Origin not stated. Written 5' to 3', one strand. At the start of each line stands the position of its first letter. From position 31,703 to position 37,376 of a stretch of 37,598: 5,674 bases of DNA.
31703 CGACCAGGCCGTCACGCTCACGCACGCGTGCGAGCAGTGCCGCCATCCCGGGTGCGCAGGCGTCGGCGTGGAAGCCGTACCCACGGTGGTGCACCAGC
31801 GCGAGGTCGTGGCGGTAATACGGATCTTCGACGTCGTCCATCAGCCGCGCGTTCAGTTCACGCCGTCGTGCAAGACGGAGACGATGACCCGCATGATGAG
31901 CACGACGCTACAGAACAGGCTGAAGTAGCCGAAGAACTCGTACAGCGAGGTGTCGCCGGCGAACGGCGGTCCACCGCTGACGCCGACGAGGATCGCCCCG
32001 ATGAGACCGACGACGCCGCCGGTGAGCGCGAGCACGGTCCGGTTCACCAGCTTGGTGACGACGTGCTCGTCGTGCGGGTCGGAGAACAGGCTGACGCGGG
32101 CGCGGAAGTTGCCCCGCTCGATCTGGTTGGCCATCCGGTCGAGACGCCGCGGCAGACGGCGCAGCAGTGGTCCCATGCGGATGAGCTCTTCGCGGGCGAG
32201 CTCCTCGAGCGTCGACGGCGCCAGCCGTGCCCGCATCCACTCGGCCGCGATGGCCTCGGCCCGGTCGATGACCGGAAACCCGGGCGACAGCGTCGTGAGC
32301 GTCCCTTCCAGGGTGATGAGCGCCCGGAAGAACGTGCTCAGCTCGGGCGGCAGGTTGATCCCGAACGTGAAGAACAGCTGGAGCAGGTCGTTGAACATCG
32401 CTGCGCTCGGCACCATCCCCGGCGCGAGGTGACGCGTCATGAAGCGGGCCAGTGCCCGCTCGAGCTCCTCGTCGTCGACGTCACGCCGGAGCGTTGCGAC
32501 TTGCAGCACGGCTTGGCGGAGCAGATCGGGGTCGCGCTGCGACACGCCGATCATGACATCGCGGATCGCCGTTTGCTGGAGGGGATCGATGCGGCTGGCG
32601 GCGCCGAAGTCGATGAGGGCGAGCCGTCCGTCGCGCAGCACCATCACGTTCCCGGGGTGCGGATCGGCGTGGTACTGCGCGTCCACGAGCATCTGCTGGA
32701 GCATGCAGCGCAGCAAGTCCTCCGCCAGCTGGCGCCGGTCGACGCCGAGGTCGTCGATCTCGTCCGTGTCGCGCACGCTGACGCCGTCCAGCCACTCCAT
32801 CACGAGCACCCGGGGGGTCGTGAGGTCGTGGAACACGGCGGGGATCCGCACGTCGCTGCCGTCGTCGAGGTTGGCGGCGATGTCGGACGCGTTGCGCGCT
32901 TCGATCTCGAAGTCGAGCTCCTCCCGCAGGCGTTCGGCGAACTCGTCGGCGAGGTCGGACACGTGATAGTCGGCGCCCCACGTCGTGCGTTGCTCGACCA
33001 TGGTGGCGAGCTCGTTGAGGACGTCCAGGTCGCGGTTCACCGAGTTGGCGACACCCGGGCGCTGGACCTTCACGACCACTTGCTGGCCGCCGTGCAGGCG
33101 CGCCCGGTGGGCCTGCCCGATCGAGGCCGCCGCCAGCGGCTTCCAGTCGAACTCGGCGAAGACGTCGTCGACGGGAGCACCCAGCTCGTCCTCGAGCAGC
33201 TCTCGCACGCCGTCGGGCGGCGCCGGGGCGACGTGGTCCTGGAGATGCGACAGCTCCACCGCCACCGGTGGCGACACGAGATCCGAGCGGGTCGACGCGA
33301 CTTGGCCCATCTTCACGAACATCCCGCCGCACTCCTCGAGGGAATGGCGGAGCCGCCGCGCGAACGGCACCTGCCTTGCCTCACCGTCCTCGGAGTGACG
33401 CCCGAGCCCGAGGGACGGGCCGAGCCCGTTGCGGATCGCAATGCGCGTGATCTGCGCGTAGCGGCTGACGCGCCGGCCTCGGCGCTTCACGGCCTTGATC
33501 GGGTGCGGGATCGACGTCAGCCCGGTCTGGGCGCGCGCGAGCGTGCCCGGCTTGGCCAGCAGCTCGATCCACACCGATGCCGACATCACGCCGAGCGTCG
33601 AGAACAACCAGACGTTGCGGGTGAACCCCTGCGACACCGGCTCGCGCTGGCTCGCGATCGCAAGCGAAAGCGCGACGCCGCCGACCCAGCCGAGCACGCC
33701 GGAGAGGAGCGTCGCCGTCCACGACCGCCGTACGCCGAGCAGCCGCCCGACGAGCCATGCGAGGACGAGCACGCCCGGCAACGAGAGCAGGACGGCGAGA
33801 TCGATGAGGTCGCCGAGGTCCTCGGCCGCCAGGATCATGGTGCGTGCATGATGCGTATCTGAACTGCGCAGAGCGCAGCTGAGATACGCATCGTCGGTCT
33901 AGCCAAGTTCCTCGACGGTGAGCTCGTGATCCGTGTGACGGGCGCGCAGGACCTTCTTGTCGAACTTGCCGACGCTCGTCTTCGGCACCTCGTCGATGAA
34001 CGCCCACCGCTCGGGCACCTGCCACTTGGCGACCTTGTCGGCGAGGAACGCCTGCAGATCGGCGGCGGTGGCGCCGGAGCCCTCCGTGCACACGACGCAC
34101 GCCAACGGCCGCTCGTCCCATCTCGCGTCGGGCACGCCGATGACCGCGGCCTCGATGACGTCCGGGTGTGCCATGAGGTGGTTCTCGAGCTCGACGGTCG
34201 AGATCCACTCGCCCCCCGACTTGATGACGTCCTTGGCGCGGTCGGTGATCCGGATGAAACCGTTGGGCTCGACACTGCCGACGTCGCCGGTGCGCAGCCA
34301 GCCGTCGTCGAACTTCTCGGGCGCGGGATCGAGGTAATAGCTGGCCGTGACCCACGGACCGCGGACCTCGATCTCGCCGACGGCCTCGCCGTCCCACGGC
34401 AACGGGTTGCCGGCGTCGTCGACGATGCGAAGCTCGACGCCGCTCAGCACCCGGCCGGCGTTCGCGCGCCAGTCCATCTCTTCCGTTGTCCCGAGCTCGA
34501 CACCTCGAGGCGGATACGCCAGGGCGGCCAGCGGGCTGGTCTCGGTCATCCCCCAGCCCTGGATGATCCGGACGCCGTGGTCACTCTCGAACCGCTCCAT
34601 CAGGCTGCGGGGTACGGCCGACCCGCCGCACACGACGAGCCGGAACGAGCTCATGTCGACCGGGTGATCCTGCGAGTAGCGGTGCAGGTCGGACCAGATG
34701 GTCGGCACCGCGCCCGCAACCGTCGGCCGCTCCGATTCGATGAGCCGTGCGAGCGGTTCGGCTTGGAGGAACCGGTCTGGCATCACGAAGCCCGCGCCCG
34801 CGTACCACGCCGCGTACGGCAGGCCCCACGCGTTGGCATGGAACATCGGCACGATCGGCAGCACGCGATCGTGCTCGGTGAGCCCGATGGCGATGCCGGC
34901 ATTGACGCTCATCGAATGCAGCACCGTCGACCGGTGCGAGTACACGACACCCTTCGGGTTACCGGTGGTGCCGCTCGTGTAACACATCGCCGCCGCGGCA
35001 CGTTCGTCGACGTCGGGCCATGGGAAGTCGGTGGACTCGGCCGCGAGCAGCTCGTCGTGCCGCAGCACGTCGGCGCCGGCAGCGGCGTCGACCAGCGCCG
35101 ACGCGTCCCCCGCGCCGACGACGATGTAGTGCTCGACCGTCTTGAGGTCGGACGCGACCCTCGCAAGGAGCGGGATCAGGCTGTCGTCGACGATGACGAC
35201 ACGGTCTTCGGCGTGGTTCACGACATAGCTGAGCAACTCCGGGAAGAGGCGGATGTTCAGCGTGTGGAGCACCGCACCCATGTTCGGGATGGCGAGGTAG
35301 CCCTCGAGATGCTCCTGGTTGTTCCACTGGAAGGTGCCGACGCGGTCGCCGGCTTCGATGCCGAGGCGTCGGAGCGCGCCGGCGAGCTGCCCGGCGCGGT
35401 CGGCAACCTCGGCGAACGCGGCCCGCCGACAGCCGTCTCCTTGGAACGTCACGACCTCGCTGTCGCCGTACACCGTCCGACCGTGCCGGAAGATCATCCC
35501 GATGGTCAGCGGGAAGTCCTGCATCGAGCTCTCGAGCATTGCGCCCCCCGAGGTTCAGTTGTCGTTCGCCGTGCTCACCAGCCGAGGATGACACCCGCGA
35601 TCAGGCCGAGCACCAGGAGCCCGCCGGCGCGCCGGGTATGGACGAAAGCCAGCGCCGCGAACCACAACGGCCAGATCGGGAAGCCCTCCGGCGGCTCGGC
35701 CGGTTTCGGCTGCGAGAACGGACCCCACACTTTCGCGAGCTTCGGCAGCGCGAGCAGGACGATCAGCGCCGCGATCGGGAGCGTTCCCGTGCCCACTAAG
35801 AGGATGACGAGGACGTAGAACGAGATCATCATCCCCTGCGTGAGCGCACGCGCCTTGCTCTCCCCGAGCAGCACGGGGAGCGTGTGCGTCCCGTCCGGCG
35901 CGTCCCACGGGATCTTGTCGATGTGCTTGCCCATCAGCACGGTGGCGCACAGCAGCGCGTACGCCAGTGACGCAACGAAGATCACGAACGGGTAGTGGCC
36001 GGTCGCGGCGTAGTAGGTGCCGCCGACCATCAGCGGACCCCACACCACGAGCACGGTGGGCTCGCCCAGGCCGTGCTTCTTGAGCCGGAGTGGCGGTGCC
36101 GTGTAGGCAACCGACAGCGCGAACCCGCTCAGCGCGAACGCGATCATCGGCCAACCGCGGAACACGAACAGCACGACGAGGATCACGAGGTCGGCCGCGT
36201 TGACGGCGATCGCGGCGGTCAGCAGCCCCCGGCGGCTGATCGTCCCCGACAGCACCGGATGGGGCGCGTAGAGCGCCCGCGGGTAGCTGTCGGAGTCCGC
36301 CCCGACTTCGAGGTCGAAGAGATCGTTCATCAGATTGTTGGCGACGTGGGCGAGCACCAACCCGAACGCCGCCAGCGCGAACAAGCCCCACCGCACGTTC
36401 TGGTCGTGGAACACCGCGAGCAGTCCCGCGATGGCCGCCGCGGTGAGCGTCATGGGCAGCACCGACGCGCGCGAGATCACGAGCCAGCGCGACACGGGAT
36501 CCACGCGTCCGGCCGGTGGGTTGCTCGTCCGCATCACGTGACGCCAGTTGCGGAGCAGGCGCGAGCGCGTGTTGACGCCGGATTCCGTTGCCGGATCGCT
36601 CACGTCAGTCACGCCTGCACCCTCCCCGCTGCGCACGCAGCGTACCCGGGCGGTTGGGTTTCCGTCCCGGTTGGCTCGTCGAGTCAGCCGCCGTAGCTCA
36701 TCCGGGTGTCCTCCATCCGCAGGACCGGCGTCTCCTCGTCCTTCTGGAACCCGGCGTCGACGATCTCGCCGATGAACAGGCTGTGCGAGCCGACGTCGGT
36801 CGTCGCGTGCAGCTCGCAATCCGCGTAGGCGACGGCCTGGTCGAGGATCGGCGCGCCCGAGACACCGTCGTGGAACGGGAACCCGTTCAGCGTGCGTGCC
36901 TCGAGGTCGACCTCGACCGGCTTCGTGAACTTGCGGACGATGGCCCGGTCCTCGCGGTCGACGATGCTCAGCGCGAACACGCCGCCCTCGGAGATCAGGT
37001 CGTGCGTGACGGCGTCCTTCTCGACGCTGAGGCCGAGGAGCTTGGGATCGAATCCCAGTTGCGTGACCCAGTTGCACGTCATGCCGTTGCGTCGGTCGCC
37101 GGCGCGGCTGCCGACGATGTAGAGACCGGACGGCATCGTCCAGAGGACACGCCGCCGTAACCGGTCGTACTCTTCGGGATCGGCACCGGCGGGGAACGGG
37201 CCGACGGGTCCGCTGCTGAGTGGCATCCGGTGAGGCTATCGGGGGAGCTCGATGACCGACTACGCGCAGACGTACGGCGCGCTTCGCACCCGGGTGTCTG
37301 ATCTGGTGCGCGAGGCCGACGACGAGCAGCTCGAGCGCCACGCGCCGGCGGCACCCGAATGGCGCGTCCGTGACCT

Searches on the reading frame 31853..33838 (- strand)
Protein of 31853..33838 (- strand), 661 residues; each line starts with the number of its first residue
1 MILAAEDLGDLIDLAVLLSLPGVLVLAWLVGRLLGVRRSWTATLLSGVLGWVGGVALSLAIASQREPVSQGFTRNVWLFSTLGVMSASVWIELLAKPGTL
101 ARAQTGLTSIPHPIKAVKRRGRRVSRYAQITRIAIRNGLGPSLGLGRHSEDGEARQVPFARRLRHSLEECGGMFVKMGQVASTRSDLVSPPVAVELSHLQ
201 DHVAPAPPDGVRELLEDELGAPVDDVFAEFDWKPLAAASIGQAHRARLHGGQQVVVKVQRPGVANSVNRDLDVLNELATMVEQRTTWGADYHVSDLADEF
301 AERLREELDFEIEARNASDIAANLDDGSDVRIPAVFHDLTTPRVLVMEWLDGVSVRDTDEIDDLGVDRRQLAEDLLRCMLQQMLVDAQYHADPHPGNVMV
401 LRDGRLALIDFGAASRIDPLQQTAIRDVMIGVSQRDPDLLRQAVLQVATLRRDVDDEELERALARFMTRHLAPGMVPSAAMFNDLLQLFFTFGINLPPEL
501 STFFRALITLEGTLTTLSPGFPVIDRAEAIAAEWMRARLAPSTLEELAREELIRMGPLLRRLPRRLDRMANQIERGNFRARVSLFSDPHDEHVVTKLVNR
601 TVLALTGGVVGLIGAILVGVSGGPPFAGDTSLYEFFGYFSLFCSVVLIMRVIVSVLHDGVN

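Call 74: search_protein_families(library=pfam, proteins=[window:31853-33838:-], max_evalue=0.0001)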
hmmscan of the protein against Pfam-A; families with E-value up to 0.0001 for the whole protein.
window:31853-33838:- (661 aa): 2 families
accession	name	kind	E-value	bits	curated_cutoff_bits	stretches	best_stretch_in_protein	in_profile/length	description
PF03109.22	ABC1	-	9.1e-74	248.1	22.9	1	199-440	2-240/244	ABC1 atypical kinase-like domain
PF01636.29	APH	-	7.2e-07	29.6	23.2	1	373-421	152-204/239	Phosphotransferase enzyme family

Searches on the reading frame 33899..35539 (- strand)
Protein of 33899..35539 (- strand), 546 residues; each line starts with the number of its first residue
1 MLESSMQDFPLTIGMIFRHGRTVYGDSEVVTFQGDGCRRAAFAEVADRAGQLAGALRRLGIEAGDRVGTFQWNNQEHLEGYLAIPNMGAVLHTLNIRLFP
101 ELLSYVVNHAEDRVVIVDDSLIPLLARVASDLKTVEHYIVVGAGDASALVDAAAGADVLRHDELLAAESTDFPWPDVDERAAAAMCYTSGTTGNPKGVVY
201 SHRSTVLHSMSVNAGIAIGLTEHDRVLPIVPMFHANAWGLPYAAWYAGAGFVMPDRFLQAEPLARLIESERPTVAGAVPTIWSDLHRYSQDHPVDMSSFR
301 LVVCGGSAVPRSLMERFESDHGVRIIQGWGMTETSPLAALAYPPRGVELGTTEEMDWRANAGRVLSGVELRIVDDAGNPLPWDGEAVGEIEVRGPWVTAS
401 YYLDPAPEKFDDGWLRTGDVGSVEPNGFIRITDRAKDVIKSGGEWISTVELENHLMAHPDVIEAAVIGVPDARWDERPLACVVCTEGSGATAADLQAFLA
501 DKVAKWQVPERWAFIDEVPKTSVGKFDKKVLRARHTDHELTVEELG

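Call 74: search_protein_families(library=pfam, proteins=[window:33899-35539:-], max_evalue=0.0001)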
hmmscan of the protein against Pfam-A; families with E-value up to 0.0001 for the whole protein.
window:33899-35539:- (546 aa): 2 families
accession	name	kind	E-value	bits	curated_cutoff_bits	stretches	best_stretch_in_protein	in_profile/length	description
PF00501.34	AMP-binding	-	1.3e-80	271.5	29.9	1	23-402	7-384/384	AMP-binding enzyme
PF13193.12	AMP-binding_C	-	1.9e-18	67.6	24.5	1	450-525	1-76/76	AMP-binding enzyme C-terminal domain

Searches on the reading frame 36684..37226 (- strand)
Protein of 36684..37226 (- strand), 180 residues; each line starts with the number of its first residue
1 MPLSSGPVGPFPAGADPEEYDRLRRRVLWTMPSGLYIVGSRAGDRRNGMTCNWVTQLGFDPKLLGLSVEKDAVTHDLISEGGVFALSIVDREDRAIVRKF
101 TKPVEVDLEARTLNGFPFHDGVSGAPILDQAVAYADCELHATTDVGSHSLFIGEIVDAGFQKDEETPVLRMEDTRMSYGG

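Call 74: search_protein_families(library=pfam, proteins=[window:36684-37226:-], max_evalue=0.0001)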
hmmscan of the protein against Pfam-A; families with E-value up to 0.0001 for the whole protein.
window:36684-37226:- (180 aa): 1 family
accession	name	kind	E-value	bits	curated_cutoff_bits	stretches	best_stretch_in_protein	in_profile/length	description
PF01613.24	Flavin_Reduct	-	1.2e-34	120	27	1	30-169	3-143/153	Flavin reductase like domain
